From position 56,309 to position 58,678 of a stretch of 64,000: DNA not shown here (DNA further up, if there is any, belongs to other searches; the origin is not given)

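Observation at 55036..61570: Short glycyl-radical enzyme and its activase wired between exported glycosidases and a sugar porter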

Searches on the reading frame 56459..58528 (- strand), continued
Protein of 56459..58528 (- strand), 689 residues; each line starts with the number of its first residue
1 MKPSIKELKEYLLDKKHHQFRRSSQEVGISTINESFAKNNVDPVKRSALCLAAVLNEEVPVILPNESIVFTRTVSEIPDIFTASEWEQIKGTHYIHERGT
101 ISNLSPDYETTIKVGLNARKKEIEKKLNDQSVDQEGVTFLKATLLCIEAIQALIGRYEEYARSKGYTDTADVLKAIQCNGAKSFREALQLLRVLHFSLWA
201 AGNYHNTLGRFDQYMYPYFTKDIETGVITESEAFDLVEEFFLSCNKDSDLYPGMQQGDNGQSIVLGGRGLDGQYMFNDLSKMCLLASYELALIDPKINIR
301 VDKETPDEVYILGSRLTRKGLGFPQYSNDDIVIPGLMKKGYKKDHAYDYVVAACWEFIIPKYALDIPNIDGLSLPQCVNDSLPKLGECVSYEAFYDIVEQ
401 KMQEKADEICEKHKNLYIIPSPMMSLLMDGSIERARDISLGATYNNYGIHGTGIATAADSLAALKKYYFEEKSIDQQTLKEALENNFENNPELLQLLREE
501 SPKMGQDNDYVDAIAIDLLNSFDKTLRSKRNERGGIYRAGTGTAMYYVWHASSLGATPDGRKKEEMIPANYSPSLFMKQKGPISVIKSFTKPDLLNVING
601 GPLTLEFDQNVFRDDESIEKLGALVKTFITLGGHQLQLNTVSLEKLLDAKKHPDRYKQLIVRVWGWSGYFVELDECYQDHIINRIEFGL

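Call 31: find_related_loci(query=window:56459-58528:-, collection=genome_contigs, flank=10000)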
Query window:56459-58528:- (689 aa) in genome_contigs; peptide patterns used: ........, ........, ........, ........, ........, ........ (x = any residue, [..] = any of these).
600 stretches matched a pattern (row limit reached: there are more); 587 encode a relative of the query (tblastn E <= 1e-3); the best 80 are kept; 80 distinct loci.
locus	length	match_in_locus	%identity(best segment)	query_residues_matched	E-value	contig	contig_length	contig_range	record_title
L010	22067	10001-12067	71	1-689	0e+0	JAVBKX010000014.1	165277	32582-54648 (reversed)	MAG: Bacteroidales bacterium isolate EPI_MAG_00008 c_000006549383, whole genome shotgun sequence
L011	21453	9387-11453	67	1-689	0e+0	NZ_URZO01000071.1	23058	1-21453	Uncultured Parabacteroides sp. isolate UMGS1511, whole genome shotgun sequence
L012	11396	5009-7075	69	1-689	0e+0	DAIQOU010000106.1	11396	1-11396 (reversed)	MAG TPA_asm: Bacteroidales bacterium isolate CTOTU14825 NODE_1158_length_11396_cov_10.953443, whole genome shotgun seque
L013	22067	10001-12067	59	1-689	0e+0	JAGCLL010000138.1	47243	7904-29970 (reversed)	MAG: Alistipes sp. isolate RGIG9899 Yak_Rectum-5__c634325, whole genome shotgun sequence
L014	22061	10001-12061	57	1-687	0e+0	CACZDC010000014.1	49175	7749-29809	MAG: uncultured Bacteroidia bacterium isolate RUG12515 genome assembly, contig: RUG12515_asm_14, whole genome shotgun se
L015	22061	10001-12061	56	1-689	0e+0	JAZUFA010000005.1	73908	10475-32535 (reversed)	MAG: Candidatus Cryptobacteroides sp. isolate T1900045296_TH20190066.MAGScoT_cleanbin_000035 SGB_6090_k141_1390251, whol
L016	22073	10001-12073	52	1-689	0e+0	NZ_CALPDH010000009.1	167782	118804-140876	Acetatifactor aquisgranensis strain DSM 110981 NODE_9_length_167782_cov_139.541481, whole genome shotgun sequence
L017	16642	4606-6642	52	6-686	0e+0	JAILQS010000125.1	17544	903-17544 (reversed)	MAG: Lachnospiraceae bacterium isolate RUI364 k141_13646465_flag=0_multi=13.0000_len=17544, whole genome shotgun sequenc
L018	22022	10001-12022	53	1-689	0e+0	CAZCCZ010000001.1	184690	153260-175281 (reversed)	MAG TPA_asm: uncultured Oscillospiraceae bacterium isolate SRP192927_co3_319 genome assembly, contig: NODE_42_length_184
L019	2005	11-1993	51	6-689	0e+0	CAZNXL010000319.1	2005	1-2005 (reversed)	MAG TPA_asm: uncultured Dorea sp. isolate SRP222994_co1_48 genome assembly, contig: NODE_93063_length_2005_cov_4.047692,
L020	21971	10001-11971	52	8-687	0e+0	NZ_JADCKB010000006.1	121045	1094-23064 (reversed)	Ructibacterium gallinarum strain DSM 107454 seq6, whole genome shotgun sequence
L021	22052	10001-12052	52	6-689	0e+0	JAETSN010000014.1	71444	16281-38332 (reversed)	MAG: [Clostridium] symbiosum isolate S32_Bin7 scaffold_485, whole genome shotgun sequence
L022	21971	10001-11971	50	8-687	0e+0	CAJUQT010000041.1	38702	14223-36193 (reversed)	MAG TPA_asm: uncultured Acetatifactor sp. isolate MGBC163656 genome assembly, contig: MGBC163656.41, whole genome shotgu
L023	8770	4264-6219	50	8-684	0e+0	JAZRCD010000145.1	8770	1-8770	MAG: Ructibacterium sp. isolate T1900045120_TC20190114.MAGScoT_cleanbin_000020 SGB_4831_k141_4298872, whole genome shotg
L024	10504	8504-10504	50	1-676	0e+0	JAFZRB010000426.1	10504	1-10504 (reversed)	MAG: Clostridia bacterium isolate RGIG8020 Water_buffalos_Rumen-1__c1259743, whole genome shotgun sequence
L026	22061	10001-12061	49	1-687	0e+0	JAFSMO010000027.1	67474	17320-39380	MAG: Thermoguttaceae bacterium isolate RGIG3279 Goat_Reticulum-4__c165265, whole genome shotgun sequence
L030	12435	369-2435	50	1-689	0e+0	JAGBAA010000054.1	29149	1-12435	MAG: Thermoguttaceae bacterium isolate RGIG8929 Water_deer_Rectum-1__c151446, whole genome shotgun sequence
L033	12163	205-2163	48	6-687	0e+0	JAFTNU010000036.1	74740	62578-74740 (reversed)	MAG: Clostridia bacterium isolate RGIG3987 Roe_deer_Cecum-4__c206381, whole genome shotgun sequence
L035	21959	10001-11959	48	6-687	0e+0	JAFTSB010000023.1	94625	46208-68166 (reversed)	MAG: Clostridia bacterium isolate RGIG4098 Roe_deer_Cecum.Co__c687476, whole genome shotgun sequence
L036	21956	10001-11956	48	7-687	0e+0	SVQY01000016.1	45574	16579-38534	MAG: Oscillospiraceae bacterium isolate SIG629 NODE_4492_length_45574_cov_1.934891, whole genome shotgun sequence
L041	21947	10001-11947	46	11-689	0e+0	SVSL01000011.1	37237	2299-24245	MAG: Oscillospiraceae bacterium isolate SIG668 NODE_24071_length_37237_cov_1.895311, whole genome shotgun sequence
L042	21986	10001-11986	48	1-689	0e+0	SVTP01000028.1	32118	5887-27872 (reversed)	MAG: Oscillospiraceae bacterium isolate SIG698 NODE_28962_length_32118_cov_4.144478, whole genome shotgun sequence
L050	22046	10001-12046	51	6-689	0e+0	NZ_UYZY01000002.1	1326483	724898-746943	Clostridium transplantifaecale strain Marseille-P8228, whole genome shotgun sequence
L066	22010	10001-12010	29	101-686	2e-80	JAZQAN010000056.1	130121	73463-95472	MAG: Clostridia bacterium isolate T1900044642_TS20190108.MAGScoT_cleanbin_000091 SGB_1291_k141_2026638, whole genome sho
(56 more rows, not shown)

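Call 36: search_protein_representatives(protein=window:56459-58528:-)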
Query: 689 residues. Proteins with E-value up to 0.001 (for the whole library): 6223; up to 1e-10: 3476; up to 1e-30: 1652. The best 150 are listed.
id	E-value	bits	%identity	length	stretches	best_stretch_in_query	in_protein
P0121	6.8e-275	930.4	58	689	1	1-688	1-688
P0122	2.4e-220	750.1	59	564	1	4-558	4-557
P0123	3.0e-215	733.2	51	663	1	7-687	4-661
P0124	4.9e-200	683.0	46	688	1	3-689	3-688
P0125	3.0e-196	670.5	47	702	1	4-689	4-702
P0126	6.2e-195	666.1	47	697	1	11-687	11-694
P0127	7.2e-191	652.7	44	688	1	3-687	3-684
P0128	1.1e-189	648.7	45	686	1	10-688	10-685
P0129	1.3e-189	648.5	58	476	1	215-687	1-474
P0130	5.7e-188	643.1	46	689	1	4-686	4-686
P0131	1.5e-186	638.4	48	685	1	52-687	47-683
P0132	1.3e-180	618.8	45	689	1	7-685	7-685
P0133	2.3e-177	608.1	65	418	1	1-403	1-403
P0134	1.4e-173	595.6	48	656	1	10-688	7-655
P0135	2.0e-170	585.2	55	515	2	291-687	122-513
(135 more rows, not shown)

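Call 40: search_protein_families(library=pfam, proteins=[L010:13441-15876:+, L022:12839-14824:+, L033:5794-7314:+, L022:14917-17280:+, L018:13049-14782:+, L066:14682-16853:+, L036:12815-13495:+], max_evalue=0.001)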
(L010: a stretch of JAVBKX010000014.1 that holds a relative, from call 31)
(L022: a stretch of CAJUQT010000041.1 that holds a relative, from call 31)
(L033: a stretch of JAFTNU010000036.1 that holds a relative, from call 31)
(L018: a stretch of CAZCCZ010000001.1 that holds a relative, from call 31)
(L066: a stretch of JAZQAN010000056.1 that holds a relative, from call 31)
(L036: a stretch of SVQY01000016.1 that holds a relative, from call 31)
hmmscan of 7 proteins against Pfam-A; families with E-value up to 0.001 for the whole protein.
L010:13441-15876:+ (811 aa): 4 families
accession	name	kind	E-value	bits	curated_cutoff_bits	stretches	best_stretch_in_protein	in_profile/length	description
PF06439.18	3keto-disac_hyd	-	2.8e-16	60.6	26.8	1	98-241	32-186/187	3-keto-disaccharide hydrolase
PF22848.2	ASD1_dom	-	2.4e-14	53.9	22.2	1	491-566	108-176/239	Alpha-L-arabinofuranosidase 1 domain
PF06964.18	Alpha-L-AF_C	-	1.8e-10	41.7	27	1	639-805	18-165/165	Alpha-L-arabinofuranosidase C-terminal domain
PF02018.23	CBM_4_9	-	0.00051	20.8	25.9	0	299-383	45-131/136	Carbohydrate binding domain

L022:12839-14824:+ (661 aa): 2 families
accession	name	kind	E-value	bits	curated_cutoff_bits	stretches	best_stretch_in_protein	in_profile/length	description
PF05691.18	Raffinose_syn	-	7.2e-68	229.6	20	1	75-541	71-587/750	Raffinose synthase or seed imbibition protein Sip1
PF01055.32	Glyco_hydro_31_2nd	-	0.00013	21.9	23.5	1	209-359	20-158/328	Glycosyl hydrolases family 31 TIM-barrel domain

L033:5794-7314:+ (506 aa): 2 families
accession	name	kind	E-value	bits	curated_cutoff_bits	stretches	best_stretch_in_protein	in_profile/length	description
PF06964.18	Alpha-L-AF_C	-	1e-40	140.1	27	1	297-482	1-146/165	Alpha-L-arabinofuranosidase C-terminal domain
PF22848.2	ASD1_dom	-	1.8e-11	44.5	22.2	1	58-124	4-72/239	Alpha-L-arabinofuranosidase 1 domain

L022:14917-17280:+ (787 aa): 4 families
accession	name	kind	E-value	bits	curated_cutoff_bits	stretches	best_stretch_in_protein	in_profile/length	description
PF12708.12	Pect-lyase_RHGA_epim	-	5.3e-15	56.2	27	1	6-235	2-208/213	Rhamnogalacturonase A/epimerase, pectate lyase-like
PF00295.23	Glyco_hydro_28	-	2.4e-09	37.2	22.9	1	49-283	18-252/324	Glycosyl hydrolases family 28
PF07081.18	DUF1349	-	3.1e-09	37.2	32.4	1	608-786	8-178/179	Protein of unknown function (DUF1349)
PF13229.12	Beta_helix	-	2.2e-06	27.8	25.9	1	110-241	4-138/158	Right handed beta helix region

L018:13049-14782:+ (577 aa): 3 families
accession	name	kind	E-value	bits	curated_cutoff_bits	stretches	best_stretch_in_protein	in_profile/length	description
PF02837.24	Glyco_hydro_2_N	-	1.4e-13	51.6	28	1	69-174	65-165/169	Glycosyl hydrolases family 2, sugar binding domain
PF22666.2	Glyco_hydro_2_N2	-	6.8e-10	39.7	27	1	71-160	50-140/167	Glycosyl hydrolase 2 galactose-binding domain-like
PF00703.27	Glyco_hydro_2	-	2.2e-08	35.3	23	1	182-276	3-109/109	Glycosyl hydrolases family 2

L066:14682-16853:+ (723 aa): 4 families
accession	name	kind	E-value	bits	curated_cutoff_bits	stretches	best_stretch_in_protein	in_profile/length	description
PF17389.8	Bac_rhamnosid6H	-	5.1e-63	213.8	24.5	1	321-644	2-338/339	Bacterial alpha-L-rhamnosidase 6 hairpin glycosidase domain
PF08531.16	Bac_rhamnosid_N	-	3.7e-40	138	25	1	37-205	3-172/172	Alpha-L-rhamnosidase N-terminal domain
PF05592.18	Bac_rhamnosid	-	1.9e-23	82.7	22.2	1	214-316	2-102/102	Bacterial alpha-L-rhamnosidase concanavalin-like domain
PF17390.7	Bac_rhamnosid_C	-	1.6e-08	34.7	22.1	1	658-704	10-56/78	Bacterial alpha-L-rhamnosidase C-terminal domain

L036:12815-13495:+ (226 aa): 4 families
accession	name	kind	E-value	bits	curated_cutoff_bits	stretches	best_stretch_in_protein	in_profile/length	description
PF00702.32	Hydrolase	-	1.5e-24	87.9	26.4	1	3-184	2-191/191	haloacid dehalogenase-like hydrolase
PF13419.12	HAD_2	-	7.2e-21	75.5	23.8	1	5-186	1-174/178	Haloacid dehalogenase-like hydrolase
PF12710.13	HAD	-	0.00015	22.6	27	1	5-174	1-182/189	haloacid dehalogenase-like hydrolase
PF13242.12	Hydrolase_like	-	0.00024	21.4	22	1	146-202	3-59/75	HAD-hyrolase-like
